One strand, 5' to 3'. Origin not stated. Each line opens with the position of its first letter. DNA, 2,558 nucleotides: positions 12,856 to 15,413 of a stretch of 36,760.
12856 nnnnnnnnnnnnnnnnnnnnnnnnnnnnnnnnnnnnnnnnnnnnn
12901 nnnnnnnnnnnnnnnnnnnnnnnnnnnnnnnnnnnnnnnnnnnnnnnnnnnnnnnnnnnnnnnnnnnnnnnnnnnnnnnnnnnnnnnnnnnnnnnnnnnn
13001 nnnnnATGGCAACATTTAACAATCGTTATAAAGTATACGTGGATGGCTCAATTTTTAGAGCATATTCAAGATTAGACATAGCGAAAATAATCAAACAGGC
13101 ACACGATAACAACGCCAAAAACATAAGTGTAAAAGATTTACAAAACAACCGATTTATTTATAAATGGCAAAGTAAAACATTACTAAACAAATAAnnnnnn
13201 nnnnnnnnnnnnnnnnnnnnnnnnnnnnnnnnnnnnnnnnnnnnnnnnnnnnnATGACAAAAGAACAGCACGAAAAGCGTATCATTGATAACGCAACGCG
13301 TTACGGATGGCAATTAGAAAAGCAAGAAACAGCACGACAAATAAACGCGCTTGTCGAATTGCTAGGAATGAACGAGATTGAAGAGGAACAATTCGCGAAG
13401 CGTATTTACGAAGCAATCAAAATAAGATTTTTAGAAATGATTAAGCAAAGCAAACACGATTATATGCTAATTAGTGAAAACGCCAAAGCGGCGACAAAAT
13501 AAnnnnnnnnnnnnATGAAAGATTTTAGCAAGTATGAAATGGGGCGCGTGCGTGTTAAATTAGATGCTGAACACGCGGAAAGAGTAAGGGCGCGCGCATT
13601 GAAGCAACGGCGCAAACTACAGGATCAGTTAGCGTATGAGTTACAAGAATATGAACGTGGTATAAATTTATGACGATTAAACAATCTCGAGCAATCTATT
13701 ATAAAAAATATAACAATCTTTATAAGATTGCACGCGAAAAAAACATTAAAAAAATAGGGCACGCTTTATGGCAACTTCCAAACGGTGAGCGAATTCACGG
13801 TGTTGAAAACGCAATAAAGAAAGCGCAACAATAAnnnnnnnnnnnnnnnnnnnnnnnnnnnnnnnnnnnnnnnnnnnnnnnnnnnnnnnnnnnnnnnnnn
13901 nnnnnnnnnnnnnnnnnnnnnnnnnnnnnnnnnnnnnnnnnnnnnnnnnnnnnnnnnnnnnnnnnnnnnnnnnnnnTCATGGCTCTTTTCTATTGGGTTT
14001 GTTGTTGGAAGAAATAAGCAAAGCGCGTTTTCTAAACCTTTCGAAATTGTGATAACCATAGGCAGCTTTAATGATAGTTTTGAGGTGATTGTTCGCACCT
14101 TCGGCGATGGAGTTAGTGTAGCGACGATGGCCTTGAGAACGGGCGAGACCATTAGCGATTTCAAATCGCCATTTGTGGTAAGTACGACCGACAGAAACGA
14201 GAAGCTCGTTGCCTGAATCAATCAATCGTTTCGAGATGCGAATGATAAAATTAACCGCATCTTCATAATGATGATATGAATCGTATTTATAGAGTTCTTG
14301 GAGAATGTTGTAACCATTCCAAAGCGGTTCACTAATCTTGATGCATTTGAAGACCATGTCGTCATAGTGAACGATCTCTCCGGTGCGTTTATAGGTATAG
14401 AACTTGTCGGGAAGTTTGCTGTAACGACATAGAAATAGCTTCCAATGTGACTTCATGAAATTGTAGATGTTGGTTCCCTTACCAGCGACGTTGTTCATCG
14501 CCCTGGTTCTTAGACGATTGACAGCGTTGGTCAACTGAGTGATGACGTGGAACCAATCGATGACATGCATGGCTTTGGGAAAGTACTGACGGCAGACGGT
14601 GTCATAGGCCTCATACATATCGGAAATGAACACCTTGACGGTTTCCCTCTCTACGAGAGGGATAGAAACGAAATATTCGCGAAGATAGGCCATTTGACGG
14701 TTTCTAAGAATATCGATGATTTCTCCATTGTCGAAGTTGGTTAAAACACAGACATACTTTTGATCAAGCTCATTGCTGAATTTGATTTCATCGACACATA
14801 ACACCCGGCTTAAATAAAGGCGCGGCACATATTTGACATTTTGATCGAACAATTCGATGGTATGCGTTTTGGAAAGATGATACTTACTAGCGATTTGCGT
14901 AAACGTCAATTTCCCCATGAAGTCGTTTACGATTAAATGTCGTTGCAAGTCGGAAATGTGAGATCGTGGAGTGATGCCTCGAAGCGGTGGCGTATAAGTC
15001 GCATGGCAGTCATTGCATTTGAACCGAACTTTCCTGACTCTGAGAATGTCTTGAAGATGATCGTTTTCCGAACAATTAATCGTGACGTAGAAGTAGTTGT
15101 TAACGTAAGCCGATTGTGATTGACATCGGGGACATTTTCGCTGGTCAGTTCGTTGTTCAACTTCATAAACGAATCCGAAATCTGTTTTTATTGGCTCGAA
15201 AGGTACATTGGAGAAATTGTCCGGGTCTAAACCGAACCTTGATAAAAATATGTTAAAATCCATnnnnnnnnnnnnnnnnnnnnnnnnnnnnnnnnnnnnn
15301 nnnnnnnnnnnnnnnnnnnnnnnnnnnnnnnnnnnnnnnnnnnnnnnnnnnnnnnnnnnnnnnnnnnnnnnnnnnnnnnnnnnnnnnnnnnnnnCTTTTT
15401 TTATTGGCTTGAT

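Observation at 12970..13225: Perfect 24-bp inverted repeat bracketing a 62-aa ORF, competing with an anti-SD hairpin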

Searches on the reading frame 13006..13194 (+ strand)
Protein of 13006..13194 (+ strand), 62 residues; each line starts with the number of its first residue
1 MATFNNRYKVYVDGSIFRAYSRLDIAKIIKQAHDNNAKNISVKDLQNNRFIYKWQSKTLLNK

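Call 10: search_protein_families(library=phrogs, proteins=[window:13006-13194:+], max_evalue=0.01)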
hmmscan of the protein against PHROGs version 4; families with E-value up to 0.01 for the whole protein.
window:13006-13194:+ (62 aa): 0 families

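Call 11: search_protein_families(library=pfam, proteins=[window:13006-13194:+], max_evalue=0.01)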
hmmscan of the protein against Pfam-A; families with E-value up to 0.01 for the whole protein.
window:13006-13194:+ (62 aa): 0 families

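Call 18: find_related_loci(query=window:13006-13194:+, collection=viral_contigs, flank=5000)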
Query window:13006-13194:+ (62 aa) in viral_contigs; peptide patterns used: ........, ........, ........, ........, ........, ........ (x = any residue, [..] = any of these).
19 stretches matched a pattern, but none encodes a relative of the query by tblastn (E <= 1e-3).

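Call 20: find_encoding_contigs(protein=window:13006-13194:+, flank=3000, max_places=10)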
Protein window:13006-13194:+ (62 aa): no gene with exactly this product is on record in the collection.

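Call 21: find_homologous_proteins(query=window:13006-13194:+, max_evalue=0.01)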
Query window:13006-13194:+ (62 aa): 1 proteins with E <= 0.01 among 1 candidates.
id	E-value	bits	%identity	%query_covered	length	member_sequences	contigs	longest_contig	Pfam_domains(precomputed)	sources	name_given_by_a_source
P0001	5.7e-33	128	100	100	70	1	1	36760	-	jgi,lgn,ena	-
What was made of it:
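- Tried and rejected: A word-indexed search of 5.8 billion proteins found only itself (call 21).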

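Call 22: find_encoding_contigs(protein=P0001, flank=10000, max_places=10)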
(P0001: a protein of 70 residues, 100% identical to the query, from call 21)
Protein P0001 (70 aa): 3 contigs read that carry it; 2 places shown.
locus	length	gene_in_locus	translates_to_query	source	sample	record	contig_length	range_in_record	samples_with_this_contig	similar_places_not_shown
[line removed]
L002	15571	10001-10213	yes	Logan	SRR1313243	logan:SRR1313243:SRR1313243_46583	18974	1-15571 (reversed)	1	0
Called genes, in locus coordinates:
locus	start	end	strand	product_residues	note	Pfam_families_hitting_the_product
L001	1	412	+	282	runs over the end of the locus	PF03837:RecT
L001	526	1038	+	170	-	-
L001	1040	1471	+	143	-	PF09643:YopX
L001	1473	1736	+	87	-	-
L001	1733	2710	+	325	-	-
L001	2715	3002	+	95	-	-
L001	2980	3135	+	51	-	-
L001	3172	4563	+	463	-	PF00145:DNA_methylase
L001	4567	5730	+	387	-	PF00149:Metallophos (weak), PF12850:Metallophos_2 (weak)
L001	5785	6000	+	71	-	-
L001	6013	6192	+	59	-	-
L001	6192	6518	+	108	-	-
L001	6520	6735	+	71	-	-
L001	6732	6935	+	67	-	-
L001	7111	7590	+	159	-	-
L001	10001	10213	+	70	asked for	-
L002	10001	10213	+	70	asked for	-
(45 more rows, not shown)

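Call 30: search_protein_representatives(protein=window:13006-13194:+)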
Query: 62 residues. Proteins with E-value up to 0.001 (for the whole library): 5; up to 1e-10: 2; up to 1e-30: 1. The best 5 are listed.
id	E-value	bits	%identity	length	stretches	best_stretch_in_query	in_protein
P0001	1.8e-33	128.1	100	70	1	1-62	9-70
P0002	6.9e-24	98.2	37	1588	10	12-44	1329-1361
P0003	2.0e-09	53.0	34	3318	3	30-57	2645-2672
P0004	5.5e-08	48.5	37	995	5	2-46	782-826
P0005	3.8e-05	39.6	44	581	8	43-58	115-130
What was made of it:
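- Tried and rejected: A full HMMER search of 1.84 billion representatives found only long, multi-stretch matches that I judged spurious (call 30).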

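Call 60: search_protein_families(library=pfam, proteins=[window:13006-13194:+], max_evalue=5)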
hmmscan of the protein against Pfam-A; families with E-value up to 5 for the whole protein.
window:13006-13194:+ (62 aa): 0 families

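Call 61: predict_structure(protein=window:13006-13194:+)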
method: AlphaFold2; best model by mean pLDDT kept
length: 62 residues; sequences in the alignment: 1
mean_pLDDT: 84.4   pTM: 0.65
mean pLDDT of the five models: 84.4, 84.1, 81.1, 64.9, 54.1
residues with pLDDT >= 90: 41; 70-90: 10; 50-70: 6; < 50: 5
segments of 3 or more residues with pLDDT < 50: 1-3
pLDDT, mean of each block of 10 residues (from residue 1): 67 92 93 93 91 80 45
secondary structure, 60 per line:
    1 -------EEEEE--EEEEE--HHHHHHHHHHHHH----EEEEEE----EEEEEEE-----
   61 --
elements in order: E8-12 E15-19 H22-34 E39-44 E49-55

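Call 65: fold_search(model_id=the predicted structure, library=pdb)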
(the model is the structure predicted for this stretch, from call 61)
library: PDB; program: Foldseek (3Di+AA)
matches with E <= 10: 671; with E <= 0.001: 0
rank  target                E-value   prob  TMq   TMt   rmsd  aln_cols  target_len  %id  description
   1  3ksb_C                6.4e-01  0.85  0.52  0.16   2.5        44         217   14  Detailed structural insight into the DNA cleavage complex of type IIA topoisomerases (re-sealed form) (released 2010-05-05)
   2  4qpl_A                7.3e-01  0.11  0.26  0.13  10.5        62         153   13  Crystal structure of RNF146(RING-WWE)/UbcH5a/iso-ADPr complex (released 2014-10-15)
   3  3v3l_B                8.8e-01  0.08  0.24  0.19  10.1        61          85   18  Crystal structure of human RNF146 WWE domain in complex with iso-ADPRibose (released 2012-02-15)
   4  3ig0                  9.4e-01  0.57  0.50  0.18   8.4        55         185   13  crystal structure of the second part of the Mycobacterium tuberculosis DNA gyrase reaction core: the TOPRIM domain at 2. (released 2010-07-28)
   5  6msp_MODEL_1_A        9.4e-01  0.35  0.45  0.34   3.9        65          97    9  De novo Designed Protein Foldit3 (released 2019-06-12)
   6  3v3l_A                9.9e-01  0.08  0.25  0.21  10.2        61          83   13  Crystal structure of human RNF146 WWE domain in complex with iso-ADPRibose (released 2012-02-15)
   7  3ksa_D                1.1e+00  0.77  0.49  0.15   1.9        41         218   15  Detailed structural insight into the DNA cleavage complex of type IIA topoisomerases (cleaved form) (released 2010-05-05)
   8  3ksa_C                1.3e+00  0.66  0.49  0.15   2.5        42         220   14  Detailed structural insight into the DNA cleavage complex of type IIA topoisomerases (cleaved form) (released 2010-05-05)
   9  2xkk_C                1.4e+00  0.85  0.55  0.05   1.2        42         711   12  CRYSTAL STRUCTURE OF MOXIFLOXACIN, DNA, and A. BAUMANNII TOPO IV (PARE-PARC FUSION TRUNCATE) (released 2010-09-01)
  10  8oo7_F                1.4e+00  0.09  0.25  0.05  10.3        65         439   12  CryoEM Structure INO80core Hexasome complex composite model state1 (released 2023-07-26)
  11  3pih_A                1.4e+00  0.44  0.51  0.06   4.0        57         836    7  T. maritima UvrA in complex with fluorescein-modified DNA (released 2011-01-19)
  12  9pvg_C                1.4e+00  0.08  0.28  0.14  11.7        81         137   12  Co-crystal structure of two CCM2 PTB domains bound to a KRIT1 peptide encompassing NPxF2 and NPxF3 (released 2026-01-28)
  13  4wj7_D                1.5e+00  0.08  0.28  0.16  10.7        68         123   10  CCM2 PTB domain in complex with KRIT1 NPxY/F3 (released 2014-12-24)
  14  9kgt_D                1.6e+00  0.72  0.55  0.05   1.6        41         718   12  Crystal structure of topoisomerase IV from Klebsiella pneumoniae in complex with DNA and BWC0977, a dual-targeting bro (released 2025-11-12)
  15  5wpb                  1.6e+00  0.14  0.34  0.24   6.9        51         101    4  Crystal structure of fragment 3-(3-(pyridin-2-ylmethoxy)quinoxalin-2-yl)propanoic acid bound in the ubiquitin binding po (released 2017-08-23)
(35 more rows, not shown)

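Call 76: search_dna_similar(query=window:13006-13194:+, collection=phages, mode=protein, max_evalue=0.1)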
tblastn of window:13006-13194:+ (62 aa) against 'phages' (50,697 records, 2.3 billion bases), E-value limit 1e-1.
No match.
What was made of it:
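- Tried and rejected: Nothing came from tblastn against 50,697 phage records (call 76), from Pfam or PHROGs (calls 10, 11, 60), or from a PDB fold search (call 65).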

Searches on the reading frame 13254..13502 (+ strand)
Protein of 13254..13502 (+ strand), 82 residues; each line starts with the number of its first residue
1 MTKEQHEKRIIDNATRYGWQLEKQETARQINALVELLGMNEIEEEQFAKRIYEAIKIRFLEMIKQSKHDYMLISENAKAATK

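Call 10: search_protein_families(library=phrogs, proteins=[window:13254-13502:+], max_evalue=0.01)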
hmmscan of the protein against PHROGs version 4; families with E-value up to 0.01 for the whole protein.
window:13254-13502:+ (82 aa): 0 families

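Call 11: search_protein_families(library=pfam, proteins=[window:13254-13502:+], max_evalue=0.01)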
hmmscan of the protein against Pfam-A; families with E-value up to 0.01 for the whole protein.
window:13254-13502:+ (82 aa): 1 family
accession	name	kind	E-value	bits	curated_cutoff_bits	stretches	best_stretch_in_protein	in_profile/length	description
PF07531.19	TAFH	-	0.00099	19.5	27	1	15-57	13-54/90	NHR1 homology to TAF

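Call 19: find_related_loci(query=window:13254-13502:+, collection=viral_contigs, flank=5000)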
Query window:13254-13502:+ (82 aa) in viral_contigs; peptide patterns used: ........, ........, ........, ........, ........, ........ (x = any residue, [..] = any of these).
6 stretches matched a pattern, but none encodes a relative of the query by tblastn (E <= 1e-3).

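Call 39: find_homologous_proteins(query=window:13254-13502:+, max_evalue=0.01)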
Query window:13254-13502:+ (82 aa): 1 proteins with E <= 0.01 among 2 candidates.
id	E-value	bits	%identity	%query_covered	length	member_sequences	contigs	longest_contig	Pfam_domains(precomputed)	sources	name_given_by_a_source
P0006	1.5e-38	147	90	100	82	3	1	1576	-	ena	-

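Call 41: find_encoding_contigs(protein=P0006, flank=3000, max_places=10)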
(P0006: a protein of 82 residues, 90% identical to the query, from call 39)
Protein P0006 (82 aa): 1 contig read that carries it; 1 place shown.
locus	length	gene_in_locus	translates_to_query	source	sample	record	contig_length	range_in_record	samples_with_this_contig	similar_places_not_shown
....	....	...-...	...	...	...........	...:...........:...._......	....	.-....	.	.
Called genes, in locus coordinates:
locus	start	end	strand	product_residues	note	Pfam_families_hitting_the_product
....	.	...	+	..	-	?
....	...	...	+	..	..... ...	-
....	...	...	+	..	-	-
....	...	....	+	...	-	-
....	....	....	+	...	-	?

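Call 60: search_protein_families(library=pfam, proteins=[window:13254-13502:+], max_evalue=5)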
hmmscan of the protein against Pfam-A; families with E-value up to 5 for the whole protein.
window:13254-13502:+ (82 aa): 3 families
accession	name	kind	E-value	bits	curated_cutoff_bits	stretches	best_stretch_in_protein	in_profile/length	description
PF07531.19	TAFH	-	0.00099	19.5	27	1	15-57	13-54/90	NHR1 homology to TAF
PF06745.19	ATPase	-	0.019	14.8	26.6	1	2-73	55-125/231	KaiC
PF21067.2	Rota_NS35_N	-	0.041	14.2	27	1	5-69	55-120/143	Rotavirus non-structural protein 35, N-terminal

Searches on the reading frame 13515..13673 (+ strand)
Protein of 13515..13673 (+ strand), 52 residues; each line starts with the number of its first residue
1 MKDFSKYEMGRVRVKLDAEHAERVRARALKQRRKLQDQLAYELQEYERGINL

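Call 10: search_protein_families(library=phrogs, proteins=[window:13515-13673:+], max_evalue=0.01)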
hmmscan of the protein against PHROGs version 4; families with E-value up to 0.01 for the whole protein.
window:13515-13673:+ (52 aa): 0 families

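Call 11: search_protein_families(library=pfam, proteins=[window:13515-13673:+], max_evalue=0.01)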
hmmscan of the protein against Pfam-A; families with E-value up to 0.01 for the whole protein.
window:13515-13673:+ (52 aa): 0 families

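Call 37: find_related_loci(query=A2, collection=metagenome_contigs, flank=4000)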
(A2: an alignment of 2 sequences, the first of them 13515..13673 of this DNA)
Query A2 (52 aa) in metagenome_contigs; peptide patterns used: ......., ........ (x = any residue, [..] = any of these).
600 stretches matched a pattern, but none encodes a relative of the query by tblastn (E <= 1e-3).

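Call 38: find_related_loci(query=A2, collection=viral_contigs, flank=4000)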
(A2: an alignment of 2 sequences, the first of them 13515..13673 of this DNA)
Query A2 (52 aa) in viral_contigs; peptide patterns used: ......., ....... (x = any residue, [..] = any of these).
55 stretches matched a pattern; 1 encode a relative of the query (tblastn E <= 1e-3); 1 distinct loci.
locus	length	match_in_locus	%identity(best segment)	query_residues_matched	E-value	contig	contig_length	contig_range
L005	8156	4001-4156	96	1-52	4e-30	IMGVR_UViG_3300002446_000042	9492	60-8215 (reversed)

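Call 40: find_homologous_proteins(query=window:13515-13673:+, max_evalue=0.01)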
Query window:13515-13673:+ (52 aa): 2 proteins with E <= 0.01 among 2 candidates.
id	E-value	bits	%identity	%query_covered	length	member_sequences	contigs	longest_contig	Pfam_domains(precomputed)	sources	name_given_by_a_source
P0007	8.5e-23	96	96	100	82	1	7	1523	-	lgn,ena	-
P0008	4.0e-22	93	92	100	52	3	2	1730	-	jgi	jgi:hypothetical protein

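Call 42: find_encoding_contigs(protein=P0007, flank=3000, max_places=10)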
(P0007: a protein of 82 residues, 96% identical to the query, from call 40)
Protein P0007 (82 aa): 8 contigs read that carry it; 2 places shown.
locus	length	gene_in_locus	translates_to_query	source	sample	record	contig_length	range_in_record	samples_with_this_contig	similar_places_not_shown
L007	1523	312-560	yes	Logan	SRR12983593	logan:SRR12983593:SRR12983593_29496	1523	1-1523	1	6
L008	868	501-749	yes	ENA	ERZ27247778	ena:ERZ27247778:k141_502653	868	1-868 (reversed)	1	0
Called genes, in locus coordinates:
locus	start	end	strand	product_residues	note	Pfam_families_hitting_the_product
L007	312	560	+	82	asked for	-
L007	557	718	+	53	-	-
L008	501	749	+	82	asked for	-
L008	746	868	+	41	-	?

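Call 43: find_encoding_contigs(protein=P0008, flank=3000, max_places=10)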
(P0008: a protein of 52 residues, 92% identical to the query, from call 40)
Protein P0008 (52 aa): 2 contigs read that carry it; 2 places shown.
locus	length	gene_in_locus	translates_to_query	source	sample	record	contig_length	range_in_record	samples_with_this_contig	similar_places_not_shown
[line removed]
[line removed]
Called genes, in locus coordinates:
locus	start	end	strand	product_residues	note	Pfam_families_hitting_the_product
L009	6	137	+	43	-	-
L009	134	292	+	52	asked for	-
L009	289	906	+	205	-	-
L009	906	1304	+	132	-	-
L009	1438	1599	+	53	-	-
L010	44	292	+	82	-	-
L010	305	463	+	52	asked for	-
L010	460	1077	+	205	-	-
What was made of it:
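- Tried and rejected: Relatives had to be recovered through protein clusters (calls 39-43).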

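Call 60: search_protein_families(library=pfam, proteins=[window:13515-13673:+, L007:170-385:+], max_evalue=5)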
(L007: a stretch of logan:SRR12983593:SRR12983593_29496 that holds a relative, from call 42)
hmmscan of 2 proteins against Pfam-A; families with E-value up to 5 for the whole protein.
window:13515-13673:+ (52 aa): 2 families
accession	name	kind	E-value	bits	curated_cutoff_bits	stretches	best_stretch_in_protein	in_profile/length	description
PF01922.23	SRP19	-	0.04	15.2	25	1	7-45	57-94/95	SRP19 protein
PF10061.14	DUF2299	-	0.097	12.9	22.8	1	12-48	53-89/138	Uncharacterized conserved protein (DUF2299)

L007:170-385:+ (71 aa): 0 families

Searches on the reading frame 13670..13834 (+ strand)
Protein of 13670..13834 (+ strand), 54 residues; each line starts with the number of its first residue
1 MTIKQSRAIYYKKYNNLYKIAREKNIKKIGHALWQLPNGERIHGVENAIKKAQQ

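Call 10: search_protein_families(library=phrogs, proteins=[window:13670-13834:+], max_evalue=0.01)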
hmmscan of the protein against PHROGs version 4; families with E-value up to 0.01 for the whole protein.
window:13670-13834:+ (54 aa): 1 family
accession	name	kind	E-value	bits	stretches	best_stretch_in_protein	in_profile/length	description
phrog_6480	-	transcription regulation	0.00029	22.6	1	12-53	47-88/95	Arc-like repressor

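Call 11: search_protein_families(library=pfam, proteins=[window:13670-13834:+], max_evalue=0.01)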
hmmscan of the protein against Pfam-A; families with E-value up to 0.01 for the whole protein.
window:13670-13834:+ (54 aa): 0 families

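Call 60: search_protein_families(library=pfam, proteins=[window:13670-13834:+], max_evalue=5)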
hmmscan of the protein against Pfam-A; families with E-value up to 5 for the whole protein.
window:13670-13834:+ (54 aa): 0 families

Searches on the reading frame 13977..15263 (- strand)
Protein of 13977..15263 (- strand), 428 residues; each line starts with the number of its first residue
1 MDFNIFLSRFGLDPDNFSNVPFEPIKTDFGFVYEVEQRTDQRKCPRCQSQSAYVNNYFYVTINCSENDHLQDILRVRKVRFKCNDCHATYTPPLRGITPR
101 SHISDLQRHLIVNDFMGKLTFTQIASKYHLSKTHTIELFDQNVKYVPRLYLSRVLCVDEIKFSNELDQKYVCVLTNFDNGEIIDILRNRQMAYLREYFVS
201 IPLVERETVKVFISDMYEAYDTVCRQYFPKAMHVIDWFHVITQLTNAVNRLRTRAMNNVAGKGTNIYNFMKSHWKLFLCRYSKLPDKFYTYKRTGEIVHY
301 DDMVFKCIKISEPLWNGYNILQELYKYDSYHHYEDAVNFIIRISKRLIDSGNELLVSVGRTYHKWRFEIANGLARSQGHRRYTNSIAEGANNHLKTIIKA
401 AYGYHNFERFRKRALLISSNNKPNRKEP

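Call 10: search_protein_families(library=phrogs, proteins=[window:13977-15263:-], max_evalue=0.01)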
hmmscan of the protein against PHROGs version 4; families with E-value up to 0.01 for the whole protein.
window:13977-15263:- (428 aa): 2 families
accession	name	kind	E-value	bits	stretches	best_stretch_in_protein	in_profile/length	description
phrog_5749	-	integration and excision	1.1e-53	183.3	1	35-420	30-390/421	transposase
phrog_651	-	head and packaging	0.00034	21.4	1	53-133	37-114/158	head morphogenesis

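Call 11: search_protein_families(library=pfam, proteins=[window:13977-15263:-], max_evalue=0.01)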
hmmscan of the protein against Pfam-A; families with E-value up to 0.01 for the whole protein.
window:13977-15263:- (428 aa): 3 families
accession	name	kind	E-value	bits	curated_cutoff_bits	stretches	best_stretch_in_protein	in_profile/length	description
PF01610.23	DDE_Tnp_ISL3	-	3.3e-44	151.9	23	1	155-413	1-239/240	Transposase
PF11039.13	DUF2824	-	0.0056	17.1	25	0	53-114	32-91/151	Protein of unknown function (DUF2824)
PF24991.2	Ig_NUP210_4th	-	0.0057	16.8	25.2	0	195-229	10-44/79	NUP210 forth Ig-like domain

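Call 64: find_related_loci(query=window:13977-15263:-, collection=genome_contigs, flank=500)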
Query window:13977-15263:- (428 aa) in genome_contigs; peptide patterns used: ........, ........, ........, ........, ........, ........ (x = any residue, [..] = any of these).
35 stretches matched a pattern; 3 encode a relative of the query (tblastn E <= 1e-3); 3 distinct loci.
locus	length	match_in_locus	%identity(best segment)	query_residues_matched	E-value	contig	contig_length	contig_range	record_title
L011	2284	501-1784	89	1-428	0e+0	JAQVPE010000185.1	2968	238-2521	MAG: Candidatus Izemoplasmatales bacterium isolate STF1_197 NODE_161504_length_2968_cov_2.441746_Sandtown_F1, whole geno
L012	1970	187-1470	79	1-428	0e+0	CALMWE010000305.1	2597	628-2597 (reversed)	MAG TPA_asm: uncultured Bacillales bacterium isolate SRR8859111_bin.165_CONCOCT_v1.1_MAG genome assembly, contig: ERZ164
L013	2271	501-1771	80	1-428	0e+0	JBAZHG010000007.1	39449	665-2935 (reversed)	MAG: Bacilli bacterium isolate SO_2017_LW3_65 NODE_2364_length_39449_cov_1.558390_LW162_2017, whole genome shotgun seque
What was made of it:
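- The host is probably an uncultured Bacilli or Izemoplasmatales bacterium (call 64).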
